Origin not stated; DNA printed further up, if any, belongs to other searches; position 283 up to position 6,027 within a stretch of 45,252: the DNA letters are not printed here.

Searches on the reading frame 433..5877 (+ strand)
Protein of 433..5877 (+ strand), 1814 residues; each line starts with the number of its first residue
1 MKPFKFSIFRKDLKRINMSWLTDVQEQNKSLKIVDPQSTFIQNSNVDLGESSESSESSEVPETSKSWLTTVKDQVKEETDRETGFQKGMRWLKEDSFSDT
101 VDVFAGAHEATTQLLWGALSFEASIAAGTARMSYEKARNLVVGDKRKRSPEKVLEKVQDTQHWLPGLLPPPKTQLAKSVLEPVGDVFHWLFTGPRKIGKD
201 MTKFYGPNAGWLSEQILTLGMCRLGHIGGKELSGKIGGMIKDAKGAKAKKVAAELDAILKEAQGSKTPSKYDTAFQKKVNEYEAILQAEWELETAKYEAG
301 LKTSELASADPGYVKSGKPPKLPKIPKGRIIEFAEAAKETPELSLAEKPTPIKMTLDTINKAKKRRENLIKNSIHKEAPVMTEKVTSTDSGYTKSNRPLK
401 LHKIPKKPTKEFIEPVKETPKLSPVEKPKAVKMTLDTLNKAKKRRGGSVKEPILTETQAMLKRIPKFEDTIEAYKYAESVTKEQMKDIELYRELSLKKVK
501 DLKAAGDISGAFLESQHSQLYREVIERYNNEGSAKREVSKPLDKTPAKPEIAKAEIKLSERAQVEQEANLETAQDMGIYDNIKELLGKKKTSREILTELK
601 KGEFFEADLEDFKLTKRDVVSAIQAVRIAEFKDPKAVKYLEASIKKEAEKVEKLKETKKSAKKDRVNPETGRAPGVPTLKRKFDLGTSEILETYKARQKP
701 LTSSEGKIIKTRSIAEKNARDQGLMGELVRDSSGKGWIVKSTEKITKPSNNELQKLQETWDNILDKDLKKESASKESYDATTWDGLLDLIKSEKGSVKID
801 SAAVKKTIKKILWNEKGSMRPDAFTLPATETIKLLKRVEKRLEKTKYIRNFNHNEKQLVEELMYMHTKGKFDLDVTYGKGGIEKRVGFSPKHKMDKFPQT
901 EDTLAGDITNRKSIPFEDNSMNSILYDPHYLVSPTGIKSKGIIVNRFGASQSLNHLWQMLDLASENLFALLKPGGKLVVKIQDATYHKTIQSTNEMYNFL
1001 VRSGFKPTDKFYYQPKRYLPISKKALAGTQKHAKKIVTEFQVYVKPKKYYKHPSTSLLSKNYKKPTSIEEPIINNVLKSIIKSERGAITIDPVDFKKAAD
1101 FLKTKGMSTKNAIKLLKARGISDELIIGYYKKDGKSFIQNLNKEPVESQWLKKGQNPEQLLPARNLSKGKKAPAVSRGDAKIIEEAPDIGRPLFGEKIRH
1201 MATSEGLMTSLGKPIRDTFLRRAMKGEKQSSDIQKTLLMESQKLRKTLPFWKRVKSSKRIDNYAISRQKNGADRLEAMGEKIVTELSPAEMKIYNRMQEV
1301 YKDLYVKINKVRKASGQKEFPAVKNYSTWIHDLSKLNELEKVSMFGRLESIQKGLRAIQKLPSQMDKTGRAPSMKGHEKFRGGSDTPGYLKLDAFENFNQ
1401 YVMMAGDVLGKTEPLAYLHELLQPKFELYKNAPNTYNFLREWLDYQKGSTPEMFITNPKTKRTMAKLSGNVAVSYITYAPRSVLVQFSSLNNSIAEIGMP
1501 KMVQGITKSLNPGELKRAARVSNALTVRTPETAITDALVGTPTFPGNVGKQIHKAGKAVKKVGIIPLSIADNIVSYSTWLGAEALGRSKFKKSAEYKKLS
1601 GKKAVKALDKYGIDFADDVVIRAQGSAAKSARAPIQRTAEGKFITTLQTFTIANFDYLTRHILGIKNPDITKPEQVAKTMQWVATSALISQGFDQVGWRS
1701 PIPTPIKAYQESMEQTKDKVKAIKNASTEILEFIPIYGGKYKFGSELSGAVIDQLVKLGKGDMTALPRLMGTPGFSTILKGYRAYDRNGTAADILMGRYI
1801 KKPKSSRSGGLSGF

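Call 16: search_protein_families(library=phrogs, proteins=[window:433-5877:+], max_evalue=0.0001)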
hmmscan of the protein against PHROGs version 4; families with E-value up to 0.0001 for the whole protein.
window:433-5877:+ (1814 aa): 1 family
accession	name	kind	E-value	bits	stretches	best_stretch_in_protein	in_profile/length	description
phrog_24333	-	other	2.1e-19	70.8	1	832-1051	17-232/238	DNA methyltransferase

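Call 41: search_protein_families(library=pfam, proteins=[window:433-5877:+], max_evalue=0.001)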
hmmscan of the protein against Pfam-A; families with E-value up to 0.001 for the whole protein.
window:433-5877:+ (1814 aa): 0 families

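Call 63: search_solved_structures(query=window:433-5877:+, max_evalue=0.01)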
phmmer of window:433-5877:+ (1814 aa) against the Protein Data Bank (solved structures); distinct sequences matched with E-value up to 0.01: 0.
